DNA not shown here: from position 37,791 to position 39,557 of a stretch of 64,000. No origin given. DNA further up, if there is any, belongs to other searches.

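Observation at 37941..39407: Dockerin-bearing esterase with a starch-binding-like module: a candidate non-glycosidase amylosome component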

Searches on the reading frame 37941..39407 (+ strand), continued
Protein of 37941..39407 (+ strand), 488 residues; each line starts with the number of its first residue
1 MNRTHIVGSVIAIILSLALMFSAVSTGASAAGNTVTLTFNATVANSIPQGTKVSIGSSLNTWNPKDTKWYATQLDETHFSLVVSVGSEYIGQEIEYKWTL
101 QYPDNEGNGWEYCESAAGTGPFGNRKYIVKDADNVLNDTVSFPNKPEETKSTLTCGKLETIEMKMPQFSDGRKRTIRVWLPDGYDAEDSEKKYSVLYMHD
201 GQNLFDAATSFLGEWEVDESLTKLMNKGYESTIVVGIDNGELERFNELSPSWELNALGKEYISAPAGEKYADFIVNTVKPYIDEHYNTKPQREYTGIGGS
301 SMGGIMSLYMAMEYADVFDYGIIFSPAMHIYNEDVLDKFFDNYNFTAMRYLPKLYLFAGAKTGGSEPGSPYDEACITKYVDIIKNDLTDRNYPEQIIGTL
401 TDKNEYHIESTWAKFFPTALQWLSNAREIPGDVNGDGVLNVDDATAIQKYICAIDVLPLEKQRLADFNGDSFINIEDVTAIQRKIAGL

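Call 46: find_related_loci(query=A1, collection=genome_contigs, flank=7000)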
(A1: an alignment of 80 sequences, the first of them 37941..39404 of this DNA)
Query A1 (488 aa) in genome_contigs; peptide patterns used: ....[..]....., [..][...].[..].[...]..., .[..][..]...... (x = any residue, [..] = any of these).
600 stretches matched a pattern (row limit reached: there are more); 593 encode a relative of the query (tblastn E <= 1e-3); the best 80 are kept; 80 distinct loci.
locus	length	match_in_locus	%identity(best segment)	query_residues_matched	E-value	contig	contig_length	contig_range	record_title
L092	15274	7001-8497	42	2-429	2e-105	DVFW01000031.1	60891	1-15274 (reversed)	MAG TPA_asm: Candidatus Scatavimonas merdigallinarum isolate ChiSjej1B19-3389 ChiSjej1B19M5__C167676_L60891_SRR6323093,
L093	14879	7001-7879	38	115-423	1e-59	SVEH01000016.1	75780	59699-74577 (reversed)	MAG: Lachnospiraceae bacterium isolate SIG301 NODE_8290_length_75780_cov_6.856318, whole genome shotgun sequence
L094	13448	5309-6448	33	29-426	2e-55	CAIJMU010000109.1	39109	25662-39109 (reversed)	MAG: uncultured Spirochaetes bacterium isolate Ja_bin-4832 genome assembly, contig: bin-4832:109/193, whole genome shotg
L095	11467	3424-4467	34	42-423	6e-55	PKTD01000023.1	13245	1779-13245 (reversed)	MAG: Marinilabiliales bacterium isolate BM719 sc_2756, whole genome shotgun sequence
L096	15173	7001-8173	32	2-423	1e-54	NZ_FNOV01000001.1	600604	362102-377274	Hymenobacter psychrophilus strain CGMCC 1.8975, whole genome shotgun sequence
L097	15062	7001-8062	35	37-423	3e-54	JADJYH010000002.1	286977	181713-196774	MAG: Saprospiraceae bacterium isolate Lyne_18-Q3-R50-59_BATAC.195 tig00009543-10-2858460, whole genome shotgun sequence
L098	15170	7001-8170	31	7-425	3e-54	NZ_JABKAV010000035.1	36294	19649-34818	Hymenobacter terrestris strain P5252 Hymenobacter_terrestris_P5252_contig_35, whole genome shotgun sequence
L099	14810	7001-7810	40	128-427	3e-54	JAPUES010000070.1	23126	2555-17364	MAG: Sporomusaceae bacterium isolate labscale reactor_MAG31 NODE_1616_length_23126_cov_7.952451, whole genome shotgun se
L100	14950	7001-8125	34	23-423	1e-53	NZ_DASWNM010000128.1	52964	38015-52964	MAG: Longimicrobium sp. isolate SMAG_U3414 k141_376825, whole genome shotgun sequence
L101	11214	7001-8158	31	10-425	9e-53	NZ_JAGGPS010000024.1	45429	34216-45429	Hymenobacter sp. ISL-91 ISL91_25, whole genome shotgun sequence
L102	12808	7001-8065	34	37-423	7e-52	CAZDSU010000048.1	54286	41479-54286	MAG TPA_asm: uncultured Saprospiraceae bacterium isolate binchicken_co266_117 genome assembly, contig: NODE_1209_length_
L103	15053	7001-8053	36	48-430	7e-52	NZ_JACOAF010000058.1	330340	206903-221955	Rufibacter sediminis strain H-1 NODE_61_length_330252_cov_67.743538, whole genome shotgun sequence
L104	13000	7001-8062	33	37-423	3e-51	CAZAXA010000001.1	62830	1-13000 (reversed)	MAG TPA_asm: uncultured Phaeodactylibacter sp. isolate SRP329715_co2_390 genome assembly, contig: NODE_958_length_62830_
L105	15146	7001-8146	34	1-423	7e-53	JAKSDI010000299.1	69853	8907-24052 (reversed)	MAG: Chitinophagales bacterium isolate MAG.64 k141_2635293, whole genome shotgun sequence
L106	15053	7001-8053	34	35-423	1e-50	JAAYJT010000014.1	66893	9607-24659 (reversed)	MAG: Bacteroidales bacterium isolate AS10tlH2TH_315 41071_AS10, whole genome shotgun sequence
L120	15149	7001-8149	34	10-423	1e-55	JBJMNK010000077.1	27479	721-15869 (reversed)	MAG: Gemmatimonadaceae bacterium isolate H3_16_all_fractions_metab_conc_10_68_0 k255_5229678, whole genome shotgun seque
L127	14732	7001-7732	39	165-423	4e-48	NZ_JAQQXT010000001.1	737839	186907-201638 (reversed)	Roseateles albus strain hw1 contig1, whole genome shotgun sequence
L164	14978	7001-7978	32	67-425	6e-44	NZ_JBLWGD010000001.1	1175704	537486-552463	Algibacter sp. PT7-4 EHLECANO_1, whole genome shotgun sequence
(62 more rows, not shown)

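Call 57: search_protein_families(library=pfam, proteins=[L120:6947-9748:+, L164:284-2635:+, L164:2625-4772:+, L164:4756-6765:+, L164:6728-7990:+, L164:7978-9873:+, L164:9866-11530:+, L164:11580-13997:+, L127:5217-6851:+, L127:6788-7747:+], max_evalue=0.0001)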
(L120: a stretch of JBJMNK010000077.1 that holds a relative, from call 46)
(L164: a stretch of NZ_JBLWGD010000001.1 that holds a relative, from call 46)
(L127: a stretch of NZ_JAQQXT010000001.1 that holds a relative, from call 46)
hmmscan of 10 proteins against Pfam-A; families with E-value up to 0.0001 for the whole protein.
L120:6947-9748:+ (934 aa): 2 families
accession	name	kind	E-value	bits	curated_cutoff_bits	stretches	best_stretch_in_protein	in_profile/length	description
PF00128.31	Alpha-amylase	-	2.1e-96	324.3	22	1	434-833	2-442/446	Alpha amylase, catalytic domain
PF00756.26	Esterase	-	9.3e-33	114.5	22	1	163-315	3-149/251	Putative esterase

L164:284-2635:+ (784 aa): 3 families
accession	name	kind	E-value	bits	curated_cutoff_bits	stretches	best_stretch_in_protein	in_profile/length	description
PF03632.21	Glyco_hydro_65m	-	7.3e-135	450.1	27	1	339-705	1-371/371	Glycosyl hydrolase family 65 central catalytic domain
PF03636.21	Glyco_hydro_65N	-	1.7e-70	237.8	26.6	1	29-282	1-232/233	Glycosyl hydrolase family 65, N-terminal domain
PF03633.20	Glyco_hydro_65C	-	1.5e-18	66.8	22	1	714-775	1-62/62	Glycosyl hydrolase family 65, C-terminal domain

L164:2625-4772:+ (716 aa): 3 families
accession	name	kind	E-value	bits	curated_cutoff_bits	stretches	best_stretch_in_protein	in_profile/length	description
PF10566.15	Glyco_hydro_97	-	2.8e-104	348.8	32.5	1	307-609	1-274/275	Glycoside hydrolase 97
PF14508.12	GH97_N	-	2.4e-74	250.1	25.3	1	35-302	1-229/229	Glycosyl-hydrolase 97 N-terminal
PF14509.12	GH97_C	-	1.2e-30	106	25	1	612-712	1-96/97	Glycosyl-hydrolase 97 C-terminal, oligomerisation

L164:4756-6765:+ (670 aa): 3 families
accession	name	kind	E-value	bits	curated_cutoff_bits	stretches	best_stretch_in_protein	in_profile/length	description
PF00128.31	Alpha-amylase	-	9e-52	177.2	22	1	170-544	2-361/446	Alpha amylase, catalytic domain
PF09087.17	Cyc-maltodext_N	-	1.5e-29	102.6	25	1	65-152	1-88/88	Cyclomaltodextrinase, N-terminal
PF10438.15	Cyc-maltodext_C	-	1.1e-23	83.5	22.2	1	591-665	1-75/76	Cyclo-malto-dextrinase C-terminal domain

L164:6728-7990:+ (421 aa): 1 family
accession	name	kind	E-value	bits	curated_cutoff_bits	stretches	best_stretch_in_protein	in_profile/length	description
PF00756.26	Esterase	-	3e-32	112.8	22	1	184-408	3-244/251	Putative esterase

L164:7978-9873:+ (632 aa): 2 families
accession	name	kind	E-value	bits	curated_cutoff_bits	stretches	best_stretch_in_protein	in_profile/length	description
PF00128.31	Alpha-amylase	-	8.2e-24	85.1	22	2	311-479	170-361/446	Alpha amylase, catalytic domain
PF14701.12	hDGE_amylase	-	2.2e-05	24.2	27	1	122-184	46-111/439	Glycogen debranching enzyme, glucanotransferase domain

L164:9866-11530:+ (555 aa): 1 family
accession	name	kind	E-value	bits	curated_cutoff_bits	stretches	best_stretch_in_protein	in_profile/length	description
PF00128.31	Alpha-amylase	-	5.3e-37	128.5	22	1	45-449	1-369/446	Alpha amylase, catalytic domain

L164:11580-13997:+ (806 aa): 0 families

L127:5217-6851:+ (545 aa): 2 families
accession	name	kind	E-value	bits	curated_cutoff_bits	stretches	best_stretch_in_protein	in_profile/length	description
PF00128.31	Alpha-amylase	-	8.2e-87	292.7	22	1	65-463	2-446/446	Alpha amylase, catalytic domain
PF11941.14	DUF3459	-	3.4e-05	24.6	22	1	446-528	1-79/90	Domain of unknown function (DUF3459)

L127:6788-7747:+ (320 aa): 1 family
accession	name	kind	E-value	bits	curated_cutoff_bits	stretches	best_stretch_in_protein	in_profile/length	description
PF00756.26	Esterase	-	7.8e-27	95.1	22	1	81-265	4-195/251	Putative esterase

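Call 80: find_encoding_contigs(protein=P0095, flank=7000, max_places=2)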
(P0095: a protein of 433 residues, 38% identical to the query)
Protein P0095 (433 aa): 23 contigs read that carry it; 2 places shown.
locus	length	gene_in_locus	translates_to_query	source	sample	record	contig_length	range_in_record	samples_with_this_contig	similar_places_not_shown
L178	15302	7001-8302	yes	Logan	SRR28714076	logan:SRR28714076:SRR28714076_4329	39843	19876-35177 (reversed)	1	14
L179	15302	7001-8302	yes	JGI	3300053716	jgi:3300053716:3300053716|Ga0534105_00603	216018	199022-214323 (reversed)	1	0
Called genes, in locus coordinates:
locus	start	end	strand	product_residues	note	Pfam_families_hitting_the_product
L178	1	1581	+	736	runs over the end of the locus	PF04851:ResIII (faint), PF10593:Z1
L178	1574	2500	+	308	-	-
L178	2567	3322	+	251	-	-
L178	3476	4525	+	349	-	PF09848:SLFN-g3_helicase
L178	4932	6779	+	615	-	PF00149:Metallophos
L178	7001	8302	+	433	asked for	PF00756:Esterase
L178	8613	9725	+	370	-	PF13306:LRR_5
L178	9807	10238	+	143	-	PF13240:Zn_Ribbon_1 (weak)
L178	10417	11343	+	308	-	-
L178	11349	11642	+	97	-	-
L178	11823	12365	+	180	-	-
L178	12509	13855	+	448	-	-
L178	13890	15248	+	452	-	-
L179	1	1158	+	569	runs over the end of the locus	PF07669:Eco57I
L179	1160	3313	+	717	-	PF04851:ResIII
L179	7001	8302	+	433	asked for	PF00756:Esterase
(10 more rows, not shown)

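Call 81: find_encoding_contigs(protein=P0034, flank=7000, max_places=2)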
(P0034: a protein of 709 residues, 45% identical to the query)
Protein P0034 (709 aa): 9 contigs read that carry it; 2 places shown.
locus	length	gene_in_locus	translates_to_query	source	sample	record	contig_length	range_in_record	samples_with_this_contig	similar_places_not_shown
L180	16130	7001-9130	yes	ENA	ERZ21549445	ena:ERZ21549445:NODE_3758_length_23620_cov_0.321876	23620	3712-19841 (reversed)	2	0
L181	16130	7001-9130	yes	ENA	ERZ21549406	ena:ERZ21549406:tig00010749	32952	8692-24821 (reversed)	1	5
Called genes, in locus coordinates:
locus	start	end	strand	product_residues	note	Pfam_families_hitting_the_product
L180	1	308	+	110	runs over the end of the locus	PF00392:GntR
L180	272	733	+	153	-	PF07729:FCD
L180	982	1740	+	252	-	-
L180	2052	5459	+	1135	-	PF00112:Peptidase_C1, PF18560:Lectin_like, PF13306:LRR_5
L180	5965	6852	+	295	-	PF02311:AraC_binding, PF07883:Cupin_2, PF00165:HTH_AraC, PF12833:HTH_18, PF00165:HTH_AraC (weak)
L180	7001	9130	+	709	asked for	PF00756:Esterase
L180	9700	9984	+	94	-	PF00166:Cpn10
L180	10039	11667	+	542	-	PF00118:Cpn60_TCP1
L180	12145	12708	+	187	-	PF12773:DZR (faint), PF13240:Zn_Ribbon_1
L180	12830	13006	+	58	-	-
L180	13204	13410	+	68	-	-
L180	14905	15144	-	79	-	-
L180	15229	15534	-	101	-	PF13521:AAA_28 (weak)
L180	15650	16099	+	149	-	PF00248:Aldo_ket_red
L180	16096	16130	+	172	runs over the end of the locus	PF00248:Aldo_ket_red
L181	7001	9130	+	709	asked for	PF00756:Esterase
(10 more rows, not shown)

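Call 82: find_encoding_contigs(protein=P0051, flank=7000, max_places=2)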
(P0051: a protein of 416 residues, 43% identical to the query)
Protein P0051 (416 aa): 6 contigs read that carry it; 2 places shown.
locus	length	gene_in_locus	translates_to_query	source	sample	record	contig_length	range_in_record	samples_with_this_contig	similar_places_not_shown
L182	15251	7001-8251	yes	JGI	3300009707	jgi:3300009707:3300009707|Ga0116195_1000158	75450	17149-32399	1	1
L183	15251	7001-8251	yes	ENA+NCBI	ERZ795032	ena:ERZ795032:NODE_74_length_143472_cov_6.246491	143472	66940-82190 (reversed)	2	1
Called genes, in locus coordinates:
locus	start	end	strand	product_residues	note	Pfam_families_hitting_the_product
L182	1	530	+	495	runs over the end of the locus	PF00149:Metallophos (weak), PF02872:5_nucleotid_C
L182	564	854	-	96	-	PF01106:NifU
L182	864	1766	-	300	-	PF06966:DUF1295, PF02544:Steroid_dh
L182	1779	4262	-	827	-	PF16738:CBM26, PF00128:Alpha-amylase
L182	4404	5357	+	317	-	PF09479:Flg_new (faint), PF13306:LRR_5, PF13855:LRR_8 (faint)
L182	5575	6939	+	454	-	PF04231:Endonuclease_1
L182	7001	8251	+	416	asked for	PF00756:Esterase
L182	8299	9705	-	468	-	-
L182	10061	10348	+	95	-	-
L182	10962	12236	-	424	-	PF00342:PGI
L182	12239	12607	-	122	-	PF00575:S1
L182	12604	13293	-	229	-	PF01128:IspD, PF12804:NTP_transf_3 (weak)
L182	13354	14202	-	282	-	PF12710:HAD (faint)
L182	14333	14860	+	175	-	-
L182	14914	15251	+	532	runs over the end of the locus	PF01676:Metalloenzyme, PF06415:iPGM_N, PF01663:Phosphodiest (weak)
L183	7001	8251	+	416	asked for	PF00756:Esterase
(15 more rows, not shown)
